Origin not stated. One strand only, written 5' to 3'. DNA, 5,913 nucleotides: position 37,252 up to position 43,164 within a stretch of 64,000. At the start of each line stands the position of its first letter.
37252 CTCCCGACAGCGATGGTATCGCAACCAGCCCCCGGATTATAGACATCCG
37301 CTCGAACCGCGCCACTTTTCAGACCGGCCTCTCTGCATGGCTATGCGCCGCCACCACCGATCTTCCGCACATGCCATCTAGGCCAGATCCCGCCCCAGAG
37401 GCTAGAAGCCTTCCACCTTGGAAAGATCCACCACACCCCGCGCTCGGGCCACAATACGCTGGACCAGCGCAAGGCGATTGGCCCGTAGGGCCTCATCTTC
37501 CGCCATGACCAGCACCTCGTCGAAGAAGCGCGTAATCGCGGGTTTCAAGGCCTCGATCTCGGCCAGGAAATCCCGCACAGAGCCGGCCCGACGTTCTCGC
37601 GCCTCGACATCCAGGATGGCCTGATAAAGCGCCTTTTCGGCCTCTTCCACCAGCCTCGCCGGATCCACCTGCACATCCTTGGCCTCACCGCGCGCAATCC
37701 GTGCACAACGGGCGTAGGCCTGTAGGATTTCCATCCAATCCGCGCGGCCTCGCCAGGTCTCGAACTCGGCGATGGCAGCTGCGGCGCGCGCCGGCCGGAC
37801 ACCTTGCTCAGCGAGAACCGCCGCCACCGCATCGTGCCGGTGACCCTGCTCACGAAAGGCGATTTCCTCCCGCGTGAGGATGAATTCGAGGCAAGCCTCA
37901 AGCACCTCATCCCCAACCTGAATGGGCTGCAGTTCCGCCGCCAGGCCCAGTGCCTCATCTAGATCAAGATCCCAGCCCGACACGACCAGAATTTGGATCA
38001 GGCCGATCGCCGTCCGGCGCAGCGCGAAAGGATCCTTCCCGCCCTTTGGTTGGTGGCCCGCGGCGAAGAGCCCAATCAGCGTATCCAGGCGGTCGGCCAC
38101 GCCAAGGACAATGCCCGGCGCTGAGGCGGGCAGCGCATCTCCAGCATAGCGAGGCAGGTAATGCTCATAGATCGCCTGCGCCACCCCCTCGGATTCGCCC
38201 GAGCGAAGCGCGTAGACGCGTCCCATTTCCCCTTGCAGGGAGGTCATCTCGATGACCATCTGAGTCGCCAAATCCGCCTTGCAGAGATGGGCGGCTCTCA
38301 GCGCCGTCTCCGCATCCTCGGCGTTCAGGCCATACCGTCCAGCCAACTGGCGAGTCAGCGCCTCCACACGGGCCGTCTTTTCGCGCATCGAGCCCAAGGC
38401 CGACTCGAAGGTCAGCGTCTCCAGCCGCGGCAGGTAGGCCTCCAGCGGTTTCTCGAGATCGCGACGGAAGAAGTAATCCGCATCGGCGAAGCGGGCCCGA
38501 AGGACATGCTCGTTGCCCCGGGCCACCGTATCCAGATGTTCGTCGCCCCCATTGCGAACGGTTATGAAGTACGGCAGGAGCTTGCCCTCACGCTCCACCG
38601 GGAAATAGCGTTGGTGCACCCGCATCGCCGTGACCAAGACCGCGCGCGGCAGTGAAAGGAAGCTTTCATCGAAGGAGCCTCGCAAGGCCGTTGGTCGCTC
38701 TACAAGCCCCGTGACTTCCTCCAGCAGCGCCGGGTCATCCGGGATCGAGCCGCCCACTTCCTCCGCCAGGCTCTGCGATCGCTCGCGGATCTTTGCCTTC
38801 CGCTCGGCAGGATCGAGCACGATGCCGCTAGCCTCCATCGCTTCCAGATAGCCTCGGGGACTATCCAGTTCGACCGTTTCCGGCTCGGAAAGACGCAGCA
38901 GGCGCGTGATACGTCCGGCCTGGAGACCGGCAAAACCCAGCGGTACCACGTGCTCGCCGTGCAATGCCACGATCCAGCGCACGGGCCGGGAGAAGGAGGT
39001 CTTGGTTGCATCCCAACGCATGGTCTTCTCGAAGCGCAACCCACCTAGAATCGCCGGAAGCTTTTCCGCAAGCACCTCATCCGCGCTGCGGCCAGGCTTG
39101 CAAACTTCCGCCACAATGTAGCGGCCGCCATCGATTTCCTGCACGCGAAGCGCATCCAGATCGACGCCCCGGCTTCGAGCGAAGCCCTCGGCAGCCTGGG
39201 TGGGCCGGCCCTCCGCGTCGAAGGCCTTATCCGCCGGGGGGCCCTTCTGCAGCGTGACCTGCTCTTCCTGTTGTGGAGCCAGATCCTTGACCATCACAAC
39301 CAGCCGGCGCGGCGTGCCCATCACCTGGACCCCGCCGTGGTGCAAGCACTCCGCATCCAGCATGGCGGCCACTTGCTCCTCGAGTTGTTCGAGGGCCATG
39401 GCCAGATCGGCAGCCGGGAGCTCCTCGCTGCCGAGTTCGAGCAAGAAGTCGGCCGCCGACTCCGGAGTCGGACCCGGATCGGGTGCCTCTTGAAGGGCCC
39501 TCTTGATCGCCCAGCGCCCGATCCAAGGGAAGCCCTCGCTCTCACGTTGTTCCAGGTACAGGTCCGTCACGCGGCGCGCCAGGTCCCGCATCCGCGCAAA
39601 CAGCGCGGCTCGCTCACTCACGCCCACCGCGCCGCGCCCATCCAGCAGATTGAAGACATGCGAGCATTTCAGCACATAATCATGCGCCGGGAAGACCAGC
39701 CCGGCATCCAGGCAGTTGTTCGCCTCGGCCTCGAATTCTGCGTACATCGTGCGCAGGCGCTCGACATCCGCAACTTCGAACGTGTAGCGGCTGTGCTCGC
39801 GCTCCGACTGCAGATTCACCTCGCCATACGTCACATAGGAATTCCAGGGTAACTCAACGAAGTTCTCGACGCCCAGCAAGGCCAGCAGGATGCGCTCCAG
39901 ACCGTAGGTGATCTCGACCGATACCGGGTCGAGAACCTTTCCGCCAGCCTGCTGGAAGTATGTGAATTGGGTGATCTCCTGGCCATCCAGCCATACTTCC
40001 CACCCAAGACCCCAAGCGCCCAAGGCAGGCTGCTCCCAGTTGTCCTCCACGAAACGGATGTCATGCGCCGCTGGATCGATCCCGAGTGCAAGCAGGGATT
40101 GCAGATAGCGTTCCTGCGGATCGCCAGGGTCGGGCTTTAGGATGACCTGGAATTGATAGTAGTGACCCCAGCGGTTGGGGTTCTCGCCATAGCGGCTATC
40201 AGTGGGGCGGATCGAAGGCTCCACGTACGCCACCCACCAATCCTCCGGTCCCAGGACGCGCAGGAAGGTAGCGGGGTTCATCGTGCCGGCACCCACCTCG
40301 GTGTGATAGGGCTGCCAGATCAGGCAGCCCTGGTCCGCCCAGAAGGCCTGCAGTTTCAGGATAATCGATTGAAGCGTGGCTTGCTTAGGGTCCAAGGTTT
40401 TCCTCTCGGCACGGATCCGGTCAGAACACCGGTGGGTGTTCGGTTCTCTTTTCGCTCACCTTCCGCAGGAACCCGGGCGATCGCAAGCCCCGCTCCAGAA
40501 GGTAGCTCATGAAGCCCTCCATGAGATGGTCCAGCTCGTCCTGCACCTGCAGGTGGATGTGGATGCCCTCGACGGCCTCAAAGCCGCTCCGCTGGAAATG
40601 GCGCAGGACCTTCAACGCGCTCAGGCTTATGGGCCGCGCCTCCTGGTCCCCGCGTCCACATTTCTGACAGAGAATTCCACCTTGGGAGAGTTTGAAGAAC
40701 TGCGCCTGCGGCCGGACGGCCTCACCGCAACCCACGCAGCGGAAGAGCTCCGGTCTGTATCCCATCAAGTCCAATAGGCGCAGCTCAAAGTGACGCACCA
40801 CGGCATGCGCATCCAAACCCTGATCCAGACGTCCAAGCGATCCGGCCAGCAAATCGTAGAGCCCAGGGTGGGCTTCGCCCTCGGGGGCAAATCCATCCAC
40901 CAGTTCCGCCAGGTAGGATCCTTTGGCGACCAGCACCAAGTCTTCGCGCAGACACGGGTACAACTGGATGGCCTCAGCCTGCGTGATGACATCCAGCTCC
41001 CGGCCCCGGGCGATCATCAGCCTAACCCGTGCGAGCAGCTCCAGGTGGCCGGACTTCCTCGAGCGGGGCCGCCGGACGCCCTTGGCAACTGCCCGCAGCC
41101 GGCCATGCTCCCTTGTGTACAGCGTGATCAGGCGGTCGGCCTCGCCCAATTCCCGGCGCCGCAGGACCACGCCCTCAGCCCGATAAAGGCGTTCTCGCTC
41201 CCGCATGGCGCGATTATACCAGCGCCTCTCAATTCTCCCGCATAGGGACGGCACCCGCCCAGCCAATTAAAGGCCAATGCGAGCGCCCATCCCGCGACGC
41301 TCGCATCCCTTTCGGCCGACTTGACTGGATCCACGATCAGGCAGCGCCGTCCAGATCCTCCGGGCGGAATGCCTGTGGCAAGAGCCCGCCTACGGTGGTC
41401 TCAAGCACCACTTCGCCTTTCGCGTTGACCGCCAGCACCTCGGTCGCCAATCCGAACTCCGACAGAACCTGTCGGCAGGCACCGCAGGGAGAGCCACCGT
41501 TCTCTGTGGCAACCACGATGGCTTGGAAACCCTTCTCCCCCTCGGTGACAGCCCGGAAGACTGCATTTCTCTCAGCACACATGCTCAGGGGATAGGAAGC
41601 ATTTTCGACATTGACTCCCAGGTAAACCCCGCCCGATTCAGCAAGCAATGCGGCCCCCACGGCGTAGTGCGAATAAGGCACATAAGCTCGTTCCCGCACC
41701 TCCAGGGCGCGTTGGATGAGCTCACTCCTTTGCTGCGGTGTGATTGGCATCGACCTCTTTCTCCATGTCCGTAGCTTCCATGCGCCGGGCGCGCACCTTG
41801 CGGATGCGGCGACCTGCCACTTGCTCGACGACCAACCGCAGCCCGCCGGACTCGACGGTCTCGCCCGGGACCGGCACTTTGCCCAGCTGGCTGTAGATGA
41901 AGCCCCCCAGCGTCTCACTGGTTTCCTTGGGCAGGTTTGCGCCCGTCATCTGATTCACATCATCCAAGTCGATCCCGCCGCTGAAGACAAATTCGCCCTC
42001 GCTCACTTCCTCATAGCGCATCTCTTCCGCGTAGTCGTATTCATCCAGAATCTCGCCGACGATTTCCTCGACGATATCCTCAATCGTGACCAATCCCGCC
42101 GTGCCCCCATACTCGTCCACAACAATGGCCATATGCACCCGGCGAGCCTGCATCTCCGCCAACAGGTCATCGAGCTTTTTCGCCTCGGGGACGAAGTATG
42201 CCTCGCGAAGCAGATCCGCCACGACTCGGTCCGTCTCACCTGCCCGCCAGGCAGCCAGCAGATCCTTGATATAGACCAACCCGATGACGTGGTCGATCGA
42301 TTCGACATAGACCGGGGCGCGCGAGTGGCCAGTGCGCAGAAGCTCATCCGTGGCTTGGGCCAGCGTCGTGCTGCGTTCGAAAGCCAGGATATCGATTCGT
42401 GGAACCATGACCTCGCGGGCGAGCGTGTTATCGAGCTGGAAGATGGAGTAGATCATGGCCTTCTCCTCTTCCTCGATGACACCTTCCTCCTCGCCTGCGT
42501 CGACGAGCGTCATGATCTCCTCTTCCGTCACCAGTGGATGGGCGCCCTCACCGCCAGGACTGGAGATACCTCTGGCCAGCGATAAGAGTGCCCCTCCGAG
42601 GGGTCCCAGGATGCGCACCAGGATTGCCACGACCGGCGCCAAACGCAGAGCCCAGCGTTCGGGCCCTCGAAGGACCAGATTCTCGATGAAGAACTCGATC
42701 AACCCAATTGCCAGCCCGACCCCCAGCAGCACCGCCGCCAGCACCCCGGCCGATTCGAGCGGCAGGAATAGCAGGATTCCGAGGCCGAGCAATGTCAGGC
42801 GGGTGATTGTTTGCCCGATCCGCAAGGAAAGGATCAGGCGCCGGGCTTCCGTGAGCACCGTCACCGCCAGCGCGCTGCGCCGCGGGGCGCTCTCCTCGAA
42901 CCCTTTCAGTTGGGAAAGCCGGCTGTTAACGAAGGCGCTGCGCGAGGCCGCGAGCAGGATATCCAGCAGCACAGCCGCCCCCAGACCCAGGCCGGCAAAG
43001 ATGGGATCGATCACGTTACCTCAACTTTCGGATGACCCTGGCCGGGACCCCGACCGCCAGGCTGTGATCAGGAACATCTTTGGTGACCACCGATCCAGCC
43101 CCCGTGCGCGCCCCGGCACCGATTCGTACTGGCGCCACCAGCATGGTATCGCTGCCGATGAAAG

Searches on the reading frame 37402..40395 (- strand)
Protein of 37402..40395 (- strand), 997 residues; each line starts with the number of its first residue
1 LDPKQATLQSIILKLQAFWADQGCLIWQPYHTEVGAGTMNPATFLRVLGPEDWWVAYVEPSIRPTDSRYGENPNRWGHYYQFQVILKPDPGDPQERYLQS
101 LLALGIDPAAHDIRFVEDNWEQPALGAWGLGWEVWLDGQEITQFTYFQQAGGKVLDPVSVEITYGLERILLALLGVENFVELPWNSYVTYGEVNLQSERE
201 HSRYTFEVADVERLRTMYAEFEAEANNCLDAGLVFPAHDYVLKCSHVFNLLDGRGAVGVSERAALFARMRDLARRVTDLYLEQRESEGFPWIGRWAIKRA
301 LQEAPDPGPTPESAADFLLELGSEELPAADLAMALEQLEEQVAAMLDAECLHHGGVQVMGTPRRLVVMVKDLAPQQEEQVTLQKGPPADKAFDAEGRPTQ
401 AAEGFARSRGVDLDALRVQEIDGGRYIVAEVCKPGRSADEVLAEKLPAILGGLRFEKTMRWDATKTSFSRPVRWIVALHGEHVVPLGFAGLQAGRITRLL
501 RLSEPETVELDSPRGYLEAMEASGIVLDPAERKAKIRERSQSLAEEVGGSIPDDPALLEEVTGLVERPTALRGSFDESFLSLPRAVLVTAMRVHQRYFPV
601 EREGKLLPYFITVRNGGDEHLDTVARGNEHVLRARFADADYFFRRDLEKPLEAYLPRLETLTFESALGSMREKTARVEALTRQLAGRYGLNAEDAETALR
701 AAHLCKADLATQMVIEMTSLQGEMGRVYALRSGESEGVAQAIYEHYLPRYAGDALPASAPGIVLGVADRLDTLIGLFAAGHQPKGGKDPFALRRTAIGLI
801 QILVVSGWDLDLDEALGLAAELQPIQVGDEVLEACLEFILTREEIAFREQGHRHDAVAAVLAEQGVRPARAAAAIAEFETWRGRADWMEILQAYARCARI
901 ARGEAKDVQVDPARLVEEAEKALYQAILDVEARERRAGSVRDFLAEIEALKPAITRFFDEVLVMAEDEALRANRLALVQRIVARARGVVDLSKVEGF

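Call 19: search_protein_families(library=pfam, proteins=[window:37402-40395:-], max_evalue=0.00001)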
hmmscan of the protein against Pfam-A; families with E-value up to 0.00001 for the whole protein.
window:37402-40395:- (997 aa): 3 families
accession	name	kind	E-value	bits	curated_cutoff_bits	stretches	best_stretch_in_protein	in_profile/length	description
PF02092.22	tRNA_synt_2f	-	2.2e-195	651.1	29.2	1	317-862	1-536/536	Glycyl-tRNA synthetase beta subunit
PF02091.20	tRNA-synt_2e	-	3.2e-132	440.4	27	1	8-285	1-278/278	Glycyl-tRNA synthetase alpha subunit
PF05746.21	DALR_1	-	7.3e-09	36.2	22.3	1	890-980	1-97/117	DALR anticodon binding domain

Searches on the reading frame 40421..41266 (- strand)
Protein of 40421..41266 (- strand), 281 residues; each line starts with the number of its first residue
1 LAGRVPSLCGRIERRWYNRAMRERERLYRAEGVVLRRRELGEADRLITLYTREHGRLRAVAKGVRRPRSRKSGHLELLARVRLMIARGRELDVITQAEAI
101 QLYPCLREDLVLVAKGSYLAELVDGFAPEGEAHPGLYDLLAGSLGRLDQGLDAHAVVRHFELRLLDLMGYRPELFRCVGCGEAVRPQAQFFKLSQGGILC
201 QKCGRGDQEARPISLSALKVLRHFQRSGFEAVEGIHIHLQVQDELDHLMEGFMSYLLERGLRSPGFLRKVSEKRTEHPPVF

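Call 43: search_protein_families(library=pfam, proteins=[window:40421-41266:-], max_evalue=0.000001)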
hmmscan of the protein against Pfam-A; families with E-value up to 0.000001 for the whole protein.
window:40421-41266:- (281 aa): 2 families
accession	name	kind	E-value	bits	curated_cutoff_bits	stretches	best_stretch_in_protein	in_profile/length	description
PF02565.21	RecO_C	-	2.3e-36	125.3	22.1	1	107-263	1-155/157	Recombination protein O C terminal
PF11967.14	RecO_N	-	6.1e-24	84.3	27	1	27-103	3-80/80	Recombination protein O N terminal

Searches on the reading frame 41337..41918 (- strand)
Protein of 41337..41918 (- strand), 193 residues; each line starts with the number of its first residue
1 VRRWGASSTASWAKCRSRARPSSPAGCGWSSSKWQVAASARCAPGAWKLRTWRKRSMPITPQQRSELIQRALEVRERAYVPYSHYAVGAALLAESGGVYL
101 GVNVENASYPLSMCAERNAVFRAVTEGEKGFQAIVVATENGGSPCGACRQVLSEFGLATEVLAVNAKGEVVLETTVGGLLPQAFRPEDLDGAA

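Call 43: search_protein_families(library=pfam, proteins=[window:41337-41918:-], max_evalue=0.000001)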
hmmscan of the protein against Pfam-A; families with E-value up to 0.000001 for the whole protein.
window:41337-41918:- (193 aa): 2 families
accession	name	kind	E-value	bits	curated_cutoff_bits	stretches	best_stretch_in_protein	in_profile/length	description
PF00383.29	dCMP_cyt_deam_1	-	7.3e-18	64.8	25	1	62-159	2-97/102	Cytidine and deoxycytidylate deaminase zinc-binding region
PF08211.18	dCMP_cyt_deam_2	-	8e-14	52.4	25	1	62-137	39-113/130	Cytidine and deoxycytidylate deaminase zinc-binding region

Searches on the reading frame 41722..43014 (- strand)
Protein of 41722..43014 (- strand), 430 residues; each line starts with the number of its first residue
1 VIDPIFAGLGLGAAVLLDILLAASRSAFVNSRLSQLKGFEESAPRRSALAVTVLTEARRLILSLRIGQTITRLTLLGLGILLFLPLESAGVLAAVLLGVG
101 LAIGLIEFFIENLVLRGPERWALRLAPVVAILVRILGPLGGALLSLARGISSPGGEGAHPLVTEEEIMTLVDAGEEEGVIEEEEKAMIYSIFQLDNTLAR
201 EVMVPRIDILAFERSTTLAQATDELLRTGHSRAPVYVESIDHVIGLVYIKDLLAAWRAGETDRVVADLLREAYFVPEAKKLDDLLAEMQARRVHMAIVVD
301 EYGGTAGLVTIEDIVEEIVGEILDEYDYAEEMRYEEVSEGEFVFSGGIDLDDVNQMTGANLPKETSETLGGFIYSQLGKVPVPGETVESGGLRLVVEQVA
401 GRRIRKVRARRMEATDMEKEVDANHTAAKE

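Call 19: search_protein_families(library=pfam, proteins=[window:41722-43014:-], max_evalue=0.00001)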
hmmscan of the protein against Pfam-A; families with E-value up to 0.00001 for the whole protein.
window:41722-43014:- (430 aa): 3 families
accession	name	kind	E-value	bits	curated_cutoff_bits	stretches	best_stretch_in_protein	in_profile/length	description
PF03471.22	CorC_HlyC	-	3.4e-22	78.7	27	1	336-412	2-80/81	Transporter associated domain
PF01595.25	CNNM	-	4.2e-17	62.8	28.4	1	15-184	7-181/181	Cyclin M transmembrane N-terminal domain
PF00571.33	CBS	-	3e-15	56.7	24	2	267-319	3-56/57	CBS domain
